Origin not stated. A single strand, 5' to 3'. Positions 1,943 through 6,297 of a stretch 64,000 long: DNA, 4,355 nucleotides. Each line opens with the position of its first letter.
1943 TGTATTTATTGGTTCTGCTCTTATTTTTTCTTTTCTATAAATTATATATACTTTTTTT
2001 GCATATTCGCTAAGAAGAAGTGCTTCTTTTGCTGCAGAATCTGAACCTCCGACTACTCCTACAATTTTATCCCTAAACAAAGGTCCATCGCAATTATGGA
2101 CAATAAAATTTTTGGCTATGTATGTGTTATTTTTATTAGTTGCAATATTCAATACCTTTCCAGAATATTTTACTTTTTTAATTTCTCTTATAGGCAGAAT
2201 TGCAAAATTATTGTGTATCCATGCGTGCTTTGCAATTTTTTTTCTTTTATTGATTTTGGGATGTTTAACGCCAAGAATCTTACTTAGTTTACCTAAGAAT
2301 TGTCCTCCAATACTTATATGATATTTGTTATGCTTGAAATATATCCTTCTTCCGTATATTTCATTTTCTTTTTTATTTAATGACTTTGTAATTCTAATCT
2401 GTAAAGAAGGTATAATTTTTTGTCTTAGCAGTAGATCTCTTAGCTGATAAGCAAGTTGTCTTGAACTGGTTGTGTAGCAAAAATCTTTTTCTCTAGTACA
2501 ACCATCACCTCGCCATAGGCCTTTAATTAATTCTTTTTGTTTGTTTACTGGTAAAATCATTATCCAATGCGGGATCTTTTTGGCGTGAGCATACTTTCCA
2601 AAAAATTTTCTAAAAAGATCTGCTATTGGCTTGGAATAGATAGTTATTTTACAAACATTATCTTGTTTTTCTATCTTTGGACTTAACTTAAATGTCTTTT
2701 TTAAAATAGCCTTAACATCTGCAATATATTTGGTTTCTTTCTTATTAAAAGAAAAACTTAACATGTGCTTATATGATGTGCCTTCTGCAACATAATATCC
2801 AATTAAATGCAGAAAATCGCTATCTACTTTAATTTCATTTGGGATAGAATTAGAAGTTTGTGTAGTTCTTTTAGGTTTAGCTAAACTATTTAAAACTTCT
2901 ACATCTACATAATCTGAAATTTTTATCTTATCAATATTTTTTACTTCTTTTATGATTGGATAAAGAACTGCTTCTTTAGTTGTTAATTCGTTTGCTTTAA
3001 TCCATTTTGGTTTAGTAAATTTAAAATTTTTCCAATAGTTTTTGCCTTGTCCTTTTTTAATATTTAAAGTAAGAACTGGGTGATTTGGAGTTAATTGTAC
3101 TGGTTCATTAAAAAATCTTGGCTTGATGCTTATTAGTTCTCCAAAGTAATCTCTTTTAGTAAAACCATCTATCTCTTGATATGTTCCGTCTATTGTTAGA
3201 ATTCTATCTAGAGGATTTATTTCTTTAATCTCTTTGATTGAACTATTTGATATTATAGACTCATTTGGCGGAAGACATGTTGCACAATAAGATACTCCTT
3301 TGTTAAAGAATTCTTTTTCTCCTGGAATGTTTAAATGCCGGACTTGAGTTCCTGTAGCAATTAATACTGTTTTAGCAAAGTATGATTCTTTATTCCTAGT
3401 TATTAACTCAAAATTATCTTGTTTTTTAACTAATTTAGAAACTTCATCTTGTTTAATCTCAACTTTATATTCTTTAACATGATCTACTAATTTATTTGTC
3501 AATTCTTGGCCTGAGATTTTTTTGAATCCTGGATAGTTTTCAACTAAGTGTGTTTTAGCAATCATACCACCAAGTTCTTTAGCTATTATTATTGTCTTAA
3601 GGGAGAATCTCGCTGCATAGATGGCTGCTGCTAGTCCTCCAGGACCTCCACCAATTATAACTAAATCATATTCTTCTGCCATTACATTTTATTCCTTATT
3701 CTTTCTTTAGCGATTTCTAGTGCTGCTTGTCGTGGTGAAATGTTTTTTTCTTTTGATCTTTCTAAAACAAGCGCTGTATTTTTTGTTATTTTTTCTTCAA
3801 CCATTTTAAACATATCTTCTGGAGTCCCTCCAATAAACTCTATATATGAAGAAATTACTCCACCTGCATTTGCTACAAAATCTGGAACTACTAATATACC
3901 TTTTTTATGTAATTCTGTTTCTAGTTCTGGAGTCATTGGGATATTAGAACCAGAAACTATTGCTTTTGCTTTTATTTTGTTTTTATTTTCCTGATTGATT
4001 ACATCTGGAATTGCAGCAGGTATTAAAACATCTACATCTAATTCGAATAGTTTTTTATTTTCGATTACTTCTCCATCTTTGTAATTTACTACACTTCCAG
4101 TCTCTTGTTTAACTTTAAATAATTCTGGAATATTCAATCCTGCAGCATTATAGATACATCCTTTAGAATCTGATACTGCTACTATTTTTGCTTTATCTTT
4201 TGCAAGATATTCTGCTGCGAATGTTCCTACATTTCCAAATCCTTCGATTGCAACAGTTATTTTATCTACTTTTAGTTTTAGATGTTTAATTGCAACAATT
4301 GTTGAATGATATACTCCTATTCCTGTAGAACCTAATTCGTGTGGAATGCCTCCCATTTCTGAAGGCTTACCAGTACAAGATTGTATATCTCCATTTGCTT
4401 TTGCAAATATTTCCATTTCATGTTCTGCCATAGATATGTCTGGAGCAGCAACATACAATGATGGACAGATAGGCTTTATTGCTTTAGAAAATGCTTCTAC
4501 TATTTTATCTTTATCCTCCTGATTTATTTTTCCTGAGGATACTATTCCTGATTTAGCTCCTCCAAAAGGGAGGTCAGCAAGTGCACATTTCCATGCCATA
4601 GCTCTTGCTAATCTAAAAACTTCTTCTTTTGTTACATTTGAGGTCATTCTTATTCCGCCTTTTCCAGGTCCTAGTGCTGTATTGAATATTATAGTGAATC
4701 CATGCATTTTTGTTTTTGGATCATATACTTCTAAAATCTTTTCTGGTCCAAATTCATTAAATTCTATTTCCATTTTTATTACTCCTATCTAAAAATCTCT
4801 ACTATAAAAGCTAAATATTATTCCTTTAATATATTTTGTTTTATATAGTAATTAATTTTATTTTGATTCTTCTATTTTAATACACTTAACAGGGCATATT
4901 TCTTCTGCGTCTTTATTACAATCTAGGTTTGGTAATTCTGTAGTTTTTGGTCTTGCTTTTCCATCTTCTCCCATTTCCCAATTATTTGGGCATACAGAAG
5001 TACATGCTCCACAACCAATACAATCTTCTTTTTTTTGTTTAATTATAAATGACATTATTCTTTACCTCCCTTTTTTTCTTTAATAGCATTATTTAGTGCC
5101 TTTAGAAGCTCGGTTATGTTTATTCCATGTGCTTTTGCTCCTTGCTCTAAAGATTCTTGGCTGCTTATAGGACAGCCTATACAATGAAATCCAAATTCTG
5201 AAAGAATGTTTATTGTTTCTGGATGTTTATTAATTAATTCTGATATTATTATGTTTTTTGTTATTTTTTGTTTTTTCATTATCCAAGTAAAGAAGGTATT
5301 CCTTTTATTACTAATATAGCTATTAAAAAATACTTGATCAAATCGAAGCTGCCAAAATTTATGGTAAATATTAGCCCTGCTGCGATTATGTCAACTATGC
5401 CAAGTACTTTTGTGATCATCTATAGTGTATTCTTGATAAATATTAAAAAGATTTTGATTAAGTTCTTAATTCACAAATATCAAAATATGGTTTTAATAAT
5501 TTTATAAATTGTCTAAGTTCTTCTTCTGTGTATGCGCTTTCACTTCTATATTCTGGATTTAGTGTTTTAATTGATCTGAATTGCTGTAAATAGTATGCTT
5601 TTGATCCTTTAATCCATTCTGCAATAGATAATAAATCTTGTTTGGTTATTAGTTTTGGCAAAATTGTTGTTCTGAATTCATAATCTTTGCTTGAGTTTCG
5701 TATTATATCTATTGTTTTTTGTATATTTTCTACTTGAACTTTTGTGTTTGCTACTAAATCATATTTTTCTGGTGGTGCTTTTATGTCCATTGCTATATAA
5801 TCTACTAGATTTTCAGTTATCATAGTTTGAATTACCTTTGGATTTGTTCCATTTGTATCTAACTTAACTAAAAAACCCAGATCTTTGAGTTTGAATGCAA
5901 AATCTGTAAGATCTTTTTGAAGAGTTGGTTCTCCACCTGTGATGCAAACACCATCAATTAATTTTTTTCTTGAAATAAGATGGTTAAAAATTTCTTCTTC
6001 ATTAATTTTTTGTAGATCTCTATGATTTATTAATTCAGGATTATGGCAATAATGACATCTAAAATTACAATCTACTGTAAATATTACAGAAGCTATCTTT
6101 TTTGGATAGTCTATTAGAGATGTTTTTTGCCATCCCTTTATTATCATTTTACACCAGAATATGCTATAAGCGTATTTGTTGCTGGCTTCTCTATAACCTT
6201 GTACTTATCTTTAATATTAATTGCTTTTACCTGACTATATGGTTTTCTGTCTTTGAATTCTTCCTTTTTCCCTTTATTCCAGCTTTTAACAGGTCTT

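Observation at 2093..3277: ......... intein inserted inside the CxxC redox centre of thioredoxin reductase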

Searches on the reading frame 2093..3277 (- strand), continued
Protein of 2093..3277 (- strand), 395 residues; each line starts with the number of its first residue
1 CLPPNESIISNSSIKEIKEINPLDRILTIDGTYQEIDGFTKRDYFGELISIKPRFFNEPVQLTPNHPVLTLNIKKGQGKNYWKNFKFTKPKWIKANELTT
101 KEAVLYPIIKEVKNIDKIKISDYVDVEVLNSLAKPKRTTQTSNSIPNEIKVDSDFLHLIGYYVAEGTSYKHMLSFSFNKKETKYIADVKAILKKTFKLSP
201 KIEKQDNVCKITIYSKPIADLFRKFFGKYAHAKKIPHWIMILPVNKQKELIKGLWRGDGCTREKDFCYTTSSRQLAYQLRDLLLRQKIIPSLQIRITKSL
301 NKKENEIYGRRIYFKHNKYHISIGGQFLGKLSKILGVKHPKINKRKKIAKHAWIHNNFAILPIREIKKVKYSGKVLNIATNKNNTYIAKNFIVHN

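Call 50: search_protein_families(library=pfam, proteins=[L013:1857-2177:+, L013:4558-5382:+, L011:37-762:+, L011:3544-3957:+, L011:4425-4754:-, L011:4098-4415:-, L011:5064-5414:-], max_evalue=0.001)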
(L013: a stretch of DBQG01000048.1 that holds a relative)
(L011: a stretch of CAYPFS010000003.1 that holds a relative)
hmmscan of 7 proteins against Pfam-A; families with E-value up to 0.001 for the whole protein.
L013:1857-2177:+ (106 aa): 10 families
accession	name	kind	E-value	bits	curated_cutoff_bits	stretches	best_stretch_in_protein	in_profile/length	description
PF00085.26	Thioredoxin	-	1.9e-31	108.5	23.5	1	5-103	4-102/103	Thioredoxin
PF13905.12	Thioredoxin_8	-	3.5e-10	40.5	27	1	20-63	2-47/94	Thioredoxin-like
PF13098.12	Thioredoxin_2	-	9.9e-10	39.1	27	1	17-100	3-102/104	Thioredoxin-like domain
PF00578.27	AhpC-TSA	-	1.2e-08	35.4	26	1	7-95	11-103/124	AhpC/TSA family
PF08534.16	Redoxin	-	2.1e-07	31.3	26.6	1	5-79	10-91/148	Redoxin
PF14595.12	Thioredoxin_9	-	3e-06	27.6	25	1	9-83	31-107/129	Thioredoxin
PF13192.12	Thioredoxin_3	-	7.2e-06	26.4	24.8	1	30-79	9-55/76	Thioredoxin domain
PF13899.12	Thioredoxin_7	-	1.2e-05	25.8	27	1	13-80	11-81/83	Thioredoxin-like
PF13728.12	TraF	-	2.9e-05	24.5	23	1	21-84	131-203/224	F plasmid transfer operon protein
PF07449.17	HyaE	-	5.4e-05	23.6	22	1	37-86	46-96/108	Hydrogenase-1 expression protein HyaE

L013:4558-5382:+ (274 aa): 1 family
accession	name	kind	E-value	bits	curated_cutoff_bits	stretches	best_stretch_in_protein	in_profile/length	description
PF00459.30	Inositol_P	-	1.7e-36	126.6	27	1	25-240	21-241/271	Inositol monophosphatase family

L011:37-762:+ (241 aa): 1 family
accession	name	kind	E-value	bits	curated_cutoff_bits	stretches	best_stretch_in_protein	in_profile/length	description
PF11303.13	DUF3105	-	6.7e-23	81.6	25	1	101-194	10-104/130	Protein of unknown function (DUF3105)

L011:3544-3957:+ (137 aa): 1 family
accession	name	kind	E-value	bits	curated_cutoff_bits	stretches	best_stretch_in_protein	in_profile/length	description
PF14325.12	DUF4383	-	9.5e-07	29.5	27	1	9-120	3-119/125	Domain of unknown function (DUF4383)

L011:4425-4754:- (109 aa): 0 families

L011:4098-4415:- (105 aa): 0 families

L011:5064-5414:- (116 aa): 0 families

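Call 55: find_related_loci(query=A1, collection=viral_contigs, flank=3000)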
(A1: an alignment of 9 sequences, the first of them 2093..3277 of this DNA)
Query A1 (395 aa) in viral_contigs; peptide patterns used: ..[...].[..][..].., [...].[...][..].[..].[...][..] (x = any residue, [..] = any of these).
150 stretches matched a pattern, but none encodes a relative of the query by tblastn (E <= 1e-3).

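Call 57: search_protein_families(library=pfam, proteins=[L042:2248-4884:+, L016:496-2862:+, L033:2512-5058:+, L020:2905-4911:+, L032:2890-4518:+, L001:2515-4695:+, L034:2290-4887:+], max_evalue=0.000001)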
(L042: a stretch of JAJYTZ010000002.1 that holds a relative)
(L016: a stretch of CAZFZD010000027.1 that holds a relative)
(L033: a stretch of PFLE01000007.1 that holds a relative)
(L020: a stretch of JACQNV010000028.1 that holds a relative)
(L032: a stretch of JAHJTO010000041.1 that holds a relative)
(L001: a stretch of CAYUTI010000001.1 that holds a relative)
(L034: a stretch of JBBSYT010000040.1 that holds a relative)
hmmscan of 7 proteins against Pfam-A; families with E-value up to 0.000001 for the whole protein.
L042:2248-4884:+ (879 aa): 5 families
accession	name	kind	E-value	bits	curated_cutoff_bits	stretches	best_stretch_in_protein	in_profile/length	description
PF01458.23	SUFBD_core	-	1.8e-77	260.4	27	1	642-850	27-232/232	SUF system FeS cluster assembly, SufBD core domain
PF14528.11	LAGLIDADG_3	-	2.6e-13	50.5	22.5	1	488-570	4-82/82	LAGLIDADG-like domain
PF19295.5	SufBD_N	-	5.2e-13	49.5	23.5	1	151-220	102-171/172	SufBD protein N-terminal region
PF14890.11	Intein_splicing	-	5.8e-09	36.4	35.8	1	295-644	46-155/155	Intein splicing domain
PF13403.11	Hint_2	-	9e-07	29.8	28.4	0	252-294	2-44/147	Hint domain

L016:496-2862:+ (789 aa): 6 families
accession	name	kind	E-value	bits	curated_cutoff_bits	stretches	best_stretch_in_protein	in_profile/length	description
PF08423.17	Rad51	-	7.3e-82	274.7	22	2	97-237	1-140/244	Rad51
PF14890.11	Intein_splicing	-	1.9e-13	51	35.8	1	269-686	36-155/155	Intein splicing domain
PF14528.11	LAGLIDADG_3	-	4.6e-13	49.7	22.5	1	551-625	2-81/82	LAGLIDADG-like domain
PF00154.27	RecA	-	1.2e-10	41.7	27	0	96-229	25-141/262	recA bacterial DNA recombination protein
PF14520.12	HHH_5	-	1.4e-09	38.7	27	1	31-81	6-56/57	Helix-hairpin-helix domain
PF13481.12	AAA_25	-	4e-07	30.3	27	0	112-233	23-158/195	AAA domain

L033:2512-5058:+ (849 aa): 2 families
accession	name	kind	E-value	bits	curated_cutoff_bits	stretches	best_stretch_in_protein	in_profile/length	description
PF14890.11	Intein_splicing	-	1.1e-09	38.7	35.8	1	175-539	76-155/155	Intein splicing domain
PF14528.11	LAGLIDADG_3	-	1.9e-07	31.7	22.5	0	300-357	6-64/82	LAGLIDADG-like domain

L020:2905-4911:+ (669 aa): 4 families
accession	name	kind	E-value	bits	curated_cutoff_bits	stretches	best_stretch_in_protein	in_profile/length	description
PF12367.13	PFO_beta_C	-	1e-25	90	24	1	578-641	1-63/66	Pyruvate ferredoxin oxidoreductase beta subunit C terminal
PF02775.26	TPP_enzyme_C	-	8.3e-25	87.8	21.9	1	433-574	18-151/151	Thiamine pyrophosphate enzyme, C-terminal TPP binding domain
PF14528.11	LAGLIDADG_3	-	2e-16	60.4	22.5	1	265-338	4-80/82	LAGLIDADG-like domain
PF14890.11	Intein_splicing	-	1.1e-10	42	35.8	1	64-397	34-155/155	Intein splicing domain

L032:2890-4518:+ (543 aa): 2 families
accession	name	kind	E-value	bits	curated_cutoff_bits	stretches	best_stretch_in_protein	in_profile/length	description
PF01592.21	NifU_N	-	8.8e-34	116.8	22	1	416-512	32-125/127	NifU-like N terminal domain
PF14528.11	LAGLIDADG_3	-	5.8e-12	46.1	22.5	1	277-358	3-79/82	LAGLIDADG-like domain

L001:2515-4695:+ (727 aa): 6 families
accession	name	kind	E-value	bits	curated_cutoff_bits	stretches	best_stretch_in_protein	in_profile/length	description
PF07992.20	Pyr_redox_2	-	1.7e-40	139.7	26.1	2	550-712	126-291/291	Pyridine nucleotide-disulphide oxidoreductase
PF13738.12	Pyr_redox_3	-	5.1e-22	78.9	30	2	557-695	156-305/305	Pyridine nucleotide-disulphide oxidoreductase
PF14528.11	LAGLIDADG_3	-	2.4e-13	50.6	22.5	1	410-467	3-64/82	LAGLIDADG-like domain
PF14890.11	Intein_splicing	-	4.2e-11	43.3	35.8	1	196-556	36-155/155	Intein splicing domain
PF00070.33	Pyr_redox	-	5.4e-11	43.3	22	1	567-637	2-79/82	Pyridine nucleotide-disulphide oxidoreductase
PF01134.28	GIDA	-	1.6e-09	37.8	22.1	0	34-66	1-33/391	Glucose inhibited division protein A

L034:2290-4887:+ (866 aa): 5 families
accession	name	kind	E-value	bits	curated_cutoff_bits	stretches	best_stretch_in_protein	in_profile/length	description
PF01458.23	SUFBD_core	-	5.7e-22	78.7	27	1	612-679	25-89/232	SUF system FeS cluster assembly, SufBD core domain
PF14528.11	LAGLIDADG_3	-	5.5e-18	65.4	22.5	0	471-545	3-72/82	LAGLIDADG-like domain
PF14890.11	Intein_splicing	-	1.4e-14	54.6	35.8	0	270-616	35-155/155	Intein splicing domain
PF13403.11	Hint_2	-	3e-11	44.3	28.4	0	238-277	2-41/147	Hint domain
PF19295.5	SufBD_N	-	1.9e-08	34.6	23.5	1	143-206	109-171/172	SufBD protein N-terminal region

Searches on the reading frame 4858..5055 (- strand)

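Call 50: search_protein_families(library=pfam, proteins=[window:4858-5055:-], max_evalue=0.001)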
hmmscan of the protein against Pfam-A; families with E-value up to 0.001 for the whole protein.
window:4858-5055:- (65 aa): 13 families
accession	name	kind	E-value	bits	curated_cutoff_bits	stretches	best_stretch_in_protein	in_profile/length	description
PF13370.11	Fer4_13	-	1.6e-09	38.7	24.5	1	10-60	4-57/58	4Fe-4S single cluster domain of Ferredoxin I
PF13459.11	Fer4_15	-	2.4e-07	31.8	22.4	1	9-61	5-66/66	4Fe-4S single cluster domain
PF00037.32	Fer4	-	2.7e-07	30.6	21.1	1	9-25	5-21/24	4Fe-4S binding domain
PF25160.1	LdpA_Fe-S-bd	-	1.5e-06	28.3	27.6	1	9-25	25-41/49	LdpA Fe-S cluster-binding domain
PF12797.12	Fer4_2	-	3e-06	27.3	24.5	1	8-23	6-21/22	4Fe-4S binding domain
PF14697.11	Fer4_21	-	4.3e-06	27.2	35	1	5-23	34-52/59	4Fe-4S dicluster domain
PF12838.12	Fer4_7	-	6.1e-06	27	27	1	12-57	2-51/52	4Fe-4S dicluster domain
PF13187.11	Fer4_9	-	1.2e-05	25.7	27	1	7-25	32-50/52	4Fe-4S dicluster domain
PF12800.12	Fer4_4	-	3.9e-05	24.1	24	1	10-24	2-16/17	4Fe-4S binding domain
PF12837.12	Fer4_6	-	9.3e-05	22.6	25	1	10-24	7-21/24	4Fe-4S binding domain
PF13237.11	Fer4_10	-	9.5e-05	22.7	25.5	1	5-60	2-44/53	4Fe-4S dicluster domain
PF13534.11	Fer4_17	-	0.00029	21.8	22.2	0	8-25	42-59/61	4Fe-4S dicluster domain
PF13484.11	Fer4_16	-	0.00096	20.3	30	1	7-25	48-66/66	4Fe-4S double cluster binding domain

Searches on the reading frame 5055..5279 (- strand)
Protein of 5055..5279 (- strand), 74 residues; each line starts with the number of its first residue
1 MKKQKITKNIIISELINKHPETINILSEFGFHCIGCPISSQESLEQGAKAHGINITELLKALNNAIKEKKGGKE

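Call 50: search_protein_families(library=pfam, proteins=[window:5055-5279:-], max_evalue=0.001)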
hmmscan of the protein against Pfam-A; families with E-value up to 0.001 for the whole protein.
window:5055-5279:- (74 aa): 1 family
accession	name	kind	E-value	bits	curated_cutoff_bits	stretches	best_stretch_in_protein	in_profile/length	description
PF08984.16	DUF1858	-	1.5e-20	73.5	32.2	1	6-59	1-59/59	Domain of unknown function (DUF1858)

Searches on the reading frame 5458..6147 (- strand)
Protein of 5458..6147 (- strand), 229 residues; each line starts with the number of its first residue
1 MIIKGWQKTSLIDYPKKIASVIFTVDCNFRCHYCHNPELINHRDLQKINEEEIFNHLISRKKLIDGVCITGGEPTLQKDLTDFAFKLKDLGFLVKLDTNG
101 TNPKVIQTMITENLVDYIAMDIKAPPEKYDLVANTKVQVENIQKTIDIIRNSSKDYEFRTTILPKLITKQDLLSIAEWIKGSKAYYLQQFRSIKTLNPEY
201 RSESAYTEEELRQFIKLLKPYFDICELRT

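Call 50: search_protein_families(library=pfam, proteins=[window:5458-6147:-], max_evalue=0.001)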
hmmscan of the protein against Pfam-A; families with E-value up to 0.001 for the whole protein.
window:5458-6147:- (229 aa): 2 families
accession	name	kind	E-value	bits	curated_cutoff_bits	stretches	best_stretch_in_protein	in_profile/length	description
PF04055.27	Radical_SAM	-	6.1e-23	82.2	29.5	1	21-178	1-165/166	Radical SAM superfamily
PF13353.11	Fer4_12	-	9.5e-09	36.1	22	1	21-128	9-119/137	4Fe-4S single cluster domain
